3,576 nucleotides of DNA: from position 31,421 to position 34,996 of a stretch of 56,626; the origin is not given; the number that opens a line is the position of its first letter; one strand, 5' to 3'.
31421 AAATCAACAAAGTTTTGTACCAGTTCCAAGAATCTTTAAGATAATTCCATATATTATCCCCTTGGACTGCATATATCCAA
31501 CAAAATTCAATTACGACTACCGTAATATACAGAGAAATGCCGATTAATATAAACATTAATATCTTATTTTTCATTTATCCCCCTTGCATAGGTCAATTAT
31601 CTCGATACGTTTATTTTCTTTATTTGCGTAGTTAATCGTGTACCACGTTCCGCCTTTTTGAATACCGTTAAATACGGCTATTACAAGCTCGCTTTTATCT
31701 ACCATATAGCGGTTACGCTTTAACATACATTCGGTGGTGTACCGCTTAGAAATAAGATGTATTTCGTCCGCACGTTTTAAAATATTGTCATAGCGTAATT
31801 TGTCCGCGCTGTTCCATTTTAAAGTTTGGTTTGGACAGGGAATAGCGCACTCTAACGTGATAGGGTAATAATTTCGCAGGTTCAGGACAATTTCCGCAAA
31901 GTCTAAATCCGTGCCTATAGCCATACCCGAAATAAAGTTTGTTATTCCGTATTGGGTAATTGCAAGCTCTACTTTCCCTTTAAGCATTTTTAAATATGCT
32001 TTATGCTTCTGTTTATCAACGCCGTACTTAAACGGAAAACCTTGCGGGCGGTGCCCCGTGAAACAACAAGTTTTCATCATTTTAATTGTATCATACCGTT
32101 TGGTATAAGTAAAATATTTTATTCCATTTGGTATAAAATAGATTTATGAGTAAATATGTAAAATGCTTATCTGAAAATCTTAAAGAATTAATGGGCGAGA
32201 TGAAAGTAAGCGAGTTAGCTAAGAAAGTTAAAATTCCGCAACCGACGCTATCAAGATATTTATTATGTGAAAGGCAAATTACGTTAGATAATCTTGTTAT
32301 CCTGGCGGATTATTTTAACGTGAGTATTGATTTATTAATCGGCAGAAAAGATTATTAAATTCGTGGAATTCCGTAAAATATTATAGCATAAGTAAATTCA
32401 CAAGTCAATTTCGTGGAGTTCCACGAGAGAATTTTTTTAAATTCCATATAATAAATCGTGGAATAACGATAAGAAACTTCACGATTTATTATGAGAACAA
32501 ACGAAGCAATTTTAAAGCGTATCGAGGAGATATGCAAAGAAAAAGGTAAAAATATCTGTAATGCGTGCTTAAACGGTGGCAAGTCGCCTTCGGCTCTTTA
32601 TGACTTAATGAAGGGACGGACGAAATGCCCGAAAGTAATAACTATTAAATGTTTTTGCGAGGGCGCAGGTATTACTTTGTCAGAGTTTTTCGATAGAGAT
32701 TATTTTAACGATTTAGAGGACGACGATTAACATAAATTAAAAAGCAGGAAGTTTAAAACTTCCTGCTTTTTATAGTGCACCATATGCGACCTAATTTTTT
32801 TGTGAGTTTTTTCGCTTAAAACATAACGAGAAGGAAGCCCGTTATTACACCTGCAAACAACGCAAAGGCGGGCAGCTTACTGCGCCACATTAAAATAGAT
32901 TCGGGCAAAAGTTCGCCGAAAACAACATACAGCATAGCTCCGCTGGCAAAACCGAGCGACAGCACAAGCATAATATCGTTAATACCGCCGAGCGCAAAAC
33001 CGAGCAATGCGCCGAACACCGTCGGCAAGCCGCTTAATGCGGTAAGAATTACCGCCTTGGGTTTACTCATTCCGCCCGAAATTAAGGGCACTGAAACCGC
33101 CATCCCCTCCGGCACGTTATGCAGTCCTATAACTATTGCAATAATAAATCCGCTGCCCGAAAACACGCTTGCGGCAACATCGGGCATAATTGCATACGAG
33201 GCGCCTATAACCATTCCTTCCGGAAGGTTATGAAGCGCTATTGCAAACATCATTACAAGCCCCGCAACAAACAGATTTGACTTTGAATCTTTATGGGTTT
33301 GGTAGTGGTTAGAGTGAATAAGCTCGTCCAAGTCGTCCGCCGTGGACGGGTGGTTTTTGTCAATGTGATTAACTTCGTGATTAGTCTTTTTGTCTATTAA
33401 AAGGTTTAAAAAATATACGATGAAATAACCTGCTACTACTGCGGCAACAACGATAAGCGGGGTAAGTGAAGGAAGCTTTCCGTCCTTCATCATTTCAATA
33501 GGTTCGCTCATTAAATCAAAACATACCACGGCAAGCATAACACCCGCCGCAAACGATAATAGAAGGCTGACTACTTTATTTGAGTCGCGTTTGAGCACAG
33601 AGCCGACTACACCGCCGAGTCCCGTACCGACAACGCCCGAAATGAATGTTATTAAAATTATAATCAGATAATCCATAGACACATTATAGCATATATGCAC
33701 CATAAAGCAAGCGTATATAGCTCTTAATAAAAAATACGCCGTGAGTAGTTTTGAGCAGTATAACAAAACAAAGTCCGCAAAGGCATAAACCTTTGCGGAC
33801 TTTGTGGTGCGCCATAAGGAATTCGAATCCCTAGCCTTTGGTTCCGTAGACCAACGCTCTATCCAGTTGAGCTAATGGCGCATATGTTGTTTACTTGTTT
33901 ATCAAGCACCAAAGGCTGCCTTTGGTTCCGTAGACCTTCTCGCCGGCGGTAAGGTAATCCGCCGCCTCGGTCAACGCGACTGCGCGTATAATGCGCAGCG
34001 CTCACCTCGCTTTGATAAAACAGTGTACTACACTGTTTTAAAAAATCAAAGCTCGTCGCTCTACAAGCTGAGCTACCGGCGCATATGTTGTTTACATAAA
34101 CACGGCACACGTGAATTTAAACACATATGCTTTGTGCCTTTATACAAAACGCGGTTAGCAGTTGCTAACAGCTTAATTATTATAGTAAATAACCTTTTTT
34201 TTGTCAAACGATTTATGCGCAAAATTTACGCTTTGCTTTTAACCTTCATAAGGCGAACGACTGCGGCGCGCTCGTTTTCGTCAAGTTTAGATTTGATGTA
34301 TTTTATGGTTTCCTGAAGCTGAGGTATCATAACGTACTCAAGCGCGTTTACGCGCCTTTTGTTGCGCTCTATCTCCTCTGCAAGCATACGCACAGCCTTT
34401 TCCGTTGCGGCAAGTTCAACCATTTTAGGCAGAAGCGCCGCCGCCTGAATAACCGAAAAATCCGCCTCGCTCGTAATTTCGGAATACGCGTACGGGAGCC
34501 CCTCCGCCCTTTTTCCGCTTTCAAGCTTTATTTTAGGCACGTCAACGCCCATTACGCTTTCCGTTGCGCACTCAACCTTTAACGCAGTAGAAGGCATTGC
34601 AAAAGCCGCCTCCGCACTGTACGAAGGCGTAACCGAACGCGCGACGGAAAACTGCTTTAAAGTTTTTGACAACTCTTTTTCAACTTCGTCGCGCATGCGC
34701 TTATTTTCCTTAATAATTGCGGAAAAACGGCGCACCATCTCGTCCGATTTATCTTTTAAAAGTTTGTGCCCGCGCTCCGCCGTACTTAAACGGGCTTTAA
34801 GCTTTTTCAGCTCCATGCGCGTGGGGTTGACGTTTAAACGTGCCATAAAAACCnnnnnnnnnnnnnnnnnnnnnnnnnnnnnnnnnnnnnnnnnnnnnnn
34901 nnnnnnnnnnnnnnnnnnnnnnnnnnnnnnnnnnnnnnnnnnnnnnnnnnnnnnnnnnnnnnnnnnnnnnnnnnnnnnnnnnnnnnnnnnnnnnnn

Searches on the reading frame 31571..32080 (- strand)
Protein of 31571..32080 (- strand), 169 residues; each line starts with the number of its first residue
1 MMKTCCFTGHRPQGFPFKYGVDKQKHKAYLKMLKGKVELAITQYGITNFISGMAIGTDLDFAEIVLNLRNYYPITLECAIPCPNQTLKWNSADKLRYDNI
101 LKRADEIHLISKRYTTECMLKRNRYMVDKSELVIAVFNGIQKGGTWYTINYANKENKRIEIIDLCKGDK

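Call 56: search_protein_families(library=pfam, proteins=[window:31571-32080:-])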
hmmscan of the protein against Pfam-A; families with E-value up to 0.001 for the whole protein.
window:31571-32080:- (169 aa): 2 families
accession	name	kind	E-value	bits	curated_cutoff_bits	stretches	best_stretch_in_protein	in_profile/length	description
PF06908.16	YpsA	-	8.2e-21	75.2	27.7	1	5-159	1-160/168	YspA SLOG family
PF02481.21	DNA_processg_A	-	0.0006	19.5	29.6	0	40-162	69-187/212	DNA recombination-mediator protein A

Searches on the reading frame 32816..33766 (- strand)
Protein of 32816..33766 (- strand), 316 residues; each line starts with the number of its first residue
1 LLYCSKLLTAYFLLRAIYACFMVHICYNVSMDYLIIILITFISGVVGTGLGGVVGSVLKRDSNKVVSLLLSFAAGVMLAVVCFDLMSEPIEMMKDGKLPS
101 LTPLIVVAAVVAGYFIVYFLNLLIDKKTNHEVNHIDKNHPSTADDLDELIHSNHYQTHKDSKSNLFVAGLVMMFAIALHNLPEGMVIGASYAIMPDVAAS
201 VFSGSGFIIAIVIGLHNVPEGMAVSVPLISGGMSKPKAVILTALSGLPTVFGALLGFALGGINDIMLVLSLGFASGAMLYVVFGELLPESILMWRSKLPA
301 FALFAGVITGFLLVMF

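Call 11: search_protein_families(library=pfam, proteins=[window:32816-33766:-])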
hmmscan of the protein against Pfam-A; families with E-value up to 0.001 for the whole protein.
window:32816-33766:- (316 aa): 2 families
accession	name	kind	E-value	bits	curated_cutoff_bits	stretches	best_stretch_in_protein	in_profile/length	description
PF02535.28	Zip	-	1.6e-33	116.8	35.1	1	36-315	7-320/323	ZIP Zinc transporter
PF10327.15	7TM_GPCR_Sri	-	2.4e-05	24.2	23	1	12-176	46-202/303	Serpentine type 7TM GPCR chemoreceptor Sri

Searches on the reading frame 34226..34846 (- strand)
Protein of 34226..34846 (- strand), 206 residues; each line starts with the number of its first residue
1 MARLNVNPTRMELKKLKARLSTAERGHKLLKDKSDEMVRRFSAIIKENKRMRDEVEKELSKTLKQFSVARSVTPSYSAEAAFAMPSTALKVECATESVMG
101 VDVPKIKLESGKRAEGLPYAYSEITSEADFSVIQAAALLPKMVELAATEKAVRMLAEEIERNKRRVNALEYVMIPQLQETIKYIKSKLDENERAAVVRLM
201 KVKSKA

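Call 11: search_protein_families(library=pfam, proteins=[window:34226-34846:-])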
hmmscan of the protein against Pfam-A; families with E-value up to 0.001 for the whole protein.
window:34226-34846:- (206 aa): 1 family
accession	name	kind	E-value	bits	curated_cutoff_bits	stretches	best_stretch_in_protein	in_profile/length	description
PF01813.22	ATP-synt_D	-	5.7e-55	186.7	25.7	1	12-204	1-196/196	ATP synthase subunit D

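Call 29: find_homologous_proteins(query=window:34226-34846:-, max_evalue=1e-40)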
Query window:34226-34846:- (206 aa): 7529 proteins with E <= 1e-40 among 8000 candidates; the best 120 are listed.
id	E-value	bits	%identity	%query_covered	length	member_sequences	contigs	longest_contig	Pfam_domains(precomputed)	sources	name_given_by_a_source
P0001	5.8e-116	402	97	100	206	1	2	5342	PF01813.23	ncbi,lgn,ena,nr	ncbi:MAG: V-type ATP synthase subunit D [Clostridia bacterium]|nr:V-type ATP synthase subunit D [Clo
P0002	5.8e-112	389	93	100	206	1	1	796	PF01813.23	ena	-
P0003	6.7e-112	389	94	99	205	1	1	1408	PF01813.23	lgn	-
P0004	2.3e-111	387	92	100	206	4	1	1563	PF01813.23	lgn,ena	-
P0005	2.5e-106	371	88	100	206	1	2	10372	PF01813.23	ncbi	-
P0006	8.4e-103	360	86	100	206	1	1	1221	PF01813.23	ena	-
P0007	3.4e-102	358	85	100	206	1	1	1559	PF01813.23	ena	-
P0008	5.7e-102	357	85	100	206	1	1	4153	PF01813.23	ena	-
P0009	6.9e-102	357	85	100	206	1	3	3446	PF01813.23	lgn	-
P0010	7.4e-102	356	85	100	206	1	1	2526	PF01813.23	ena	-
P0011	1.2e-101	356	84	100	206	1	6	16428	PF01813.23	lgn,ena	-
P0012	1.2e-101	356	83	100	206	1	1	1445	PF01813.23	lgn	-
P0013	3.3e-101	354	85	100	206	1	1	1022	PF01813.23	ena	-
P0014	4.0e-101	354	84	100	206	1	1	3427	PF01813.23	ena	-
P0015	7.0e-101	353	84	100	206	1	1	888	PF01813.23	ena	-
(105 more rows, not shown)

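Call 30: find_encoding_contigs(protein=P0001, flank=10000, max_places=4)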
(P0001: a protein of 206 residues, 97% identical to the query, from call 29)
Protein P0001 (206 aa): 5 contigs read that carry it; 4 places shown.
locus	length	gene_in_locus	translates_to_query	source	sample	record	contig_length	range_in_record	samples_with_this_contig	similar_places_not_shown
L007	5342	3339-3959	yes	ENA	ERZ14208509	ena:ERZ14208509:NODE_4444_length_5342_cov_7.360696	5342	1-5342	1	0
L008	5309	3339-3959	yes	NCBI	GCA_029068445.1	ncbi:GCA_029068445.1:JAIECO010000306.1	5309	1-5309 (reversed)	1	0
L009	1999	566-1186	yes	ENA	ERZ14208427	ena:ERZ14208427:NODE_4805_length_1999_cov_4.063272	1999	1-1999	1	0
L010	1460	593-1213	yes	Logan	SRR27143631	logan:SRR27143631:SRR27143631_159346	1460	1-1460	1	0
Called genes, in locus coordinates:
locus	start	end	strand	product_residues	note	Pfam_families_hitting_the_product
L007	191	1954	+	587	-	PF02874:ATP-synt_ab_N, PF16886:ATP-synt_ab_Xtn, PF00006:ATP-synt_ab, PF22919:ATP-synt_VA_C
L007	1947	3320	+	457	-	PF02874:ATP-synt_ab_N, PF00006:ATP-synt_ab, PF22919:ATP-synt_VA_C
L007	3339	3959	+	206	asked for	PF01813:ATP-synt_D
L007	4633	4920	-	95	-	PF20116:DUF6506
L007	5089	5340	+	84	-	?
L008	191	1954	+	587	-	PF02874:ATP-synt_ab_N, PF16886:ATP-synt_ab_Xtn, PF00006:ATP-synt_ab, PF22919:ATP-synt_VA_C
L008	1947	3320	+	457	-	PF02874:ATP-synt_ab_N, PF00006:ATP-synt_ab, PF22919:ATP-synt_VA_C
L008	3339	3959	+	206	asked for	PF01813:ATP-synt_D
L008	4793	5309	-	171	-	?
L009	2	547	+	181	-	?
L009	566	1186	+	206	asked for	PF01813:ATP-synt_D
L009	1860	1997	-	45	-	?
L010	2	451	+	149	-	?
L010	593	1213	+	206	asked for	PF01813:ATP-synt_D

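Call 31: find_encoding_contigs(protein=P0005, flank=10000, max_places=4)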
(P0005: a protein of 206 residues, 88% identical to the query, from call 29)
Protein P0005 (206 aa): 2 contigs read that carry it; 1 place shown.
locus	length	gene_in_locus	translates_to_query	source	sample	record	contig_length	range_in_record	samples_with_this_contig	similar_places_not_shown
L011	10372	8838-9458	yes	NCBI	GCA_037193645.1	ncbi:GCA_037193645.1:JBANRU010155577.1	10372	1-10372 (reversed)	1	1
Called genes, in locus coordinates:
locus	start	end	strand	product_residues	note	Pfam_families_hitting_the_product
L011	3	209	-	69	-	?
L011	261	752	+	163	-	-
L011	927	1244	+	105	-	-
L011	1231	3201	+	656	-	PF01496:V_ATPase_I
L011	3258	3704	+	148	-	PF00137:ATP-synt_C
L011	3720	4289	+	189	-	-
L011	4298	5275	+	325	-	PF01992:vATP-synt_AC39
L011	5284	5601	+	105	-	PF01990:ATP-synt_F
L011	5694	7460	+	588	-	PF02874:ATP-synt_ab_N, PF16886:ATP-synt_ab_Xtn, PF00006:ATP-synt_ab, PF22919:ATP-synt_VA_C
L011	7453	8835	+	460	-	PF02874:ATP-synt_ab_N, PF00006:ATP-synt_ab, PF22919:ATP-synt_VA_C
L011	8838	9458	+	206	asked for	PF01813:ATP-synt_D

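Call 37: find_encoding_contigs(protein=P0004, flank=10000, max_places=6)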
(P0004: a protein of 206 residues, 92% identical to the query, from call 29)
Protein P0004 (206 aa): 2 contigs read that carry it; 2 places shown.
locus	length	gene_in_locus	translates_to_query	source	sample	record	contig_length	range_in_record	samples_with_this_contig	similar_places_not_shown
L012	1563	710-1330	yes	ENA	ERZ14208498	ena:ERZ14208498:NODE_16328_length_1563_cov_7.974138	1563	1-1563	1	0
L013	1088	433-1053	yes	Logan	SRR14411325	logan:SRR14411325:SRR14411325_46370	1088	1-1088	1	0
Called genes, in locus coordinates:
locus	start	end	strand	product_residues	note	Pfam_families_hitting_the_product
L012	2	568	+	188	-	?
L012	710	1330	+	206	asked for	PF01813:ATP-synt_D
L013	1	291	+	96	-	?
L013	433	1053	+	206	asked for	PF01813:ATP-synt_D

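Call 38: find_encoding_contigs(protein=P0003, flank=10000, max_places=6)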
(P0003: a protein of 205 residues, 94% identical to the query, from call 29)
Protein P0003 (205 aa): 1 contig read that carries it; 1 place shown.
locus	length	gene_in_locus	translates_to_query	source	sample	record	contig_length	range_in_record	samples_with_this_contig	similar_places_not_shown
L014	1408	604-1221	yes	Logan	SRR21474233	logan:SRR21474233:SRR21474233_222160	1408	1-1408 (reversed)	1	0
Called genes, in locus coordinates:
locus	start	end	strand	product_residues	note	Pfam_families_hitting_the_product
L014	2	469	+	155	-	?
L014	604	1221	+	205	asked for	PF01813:ATP-synt_D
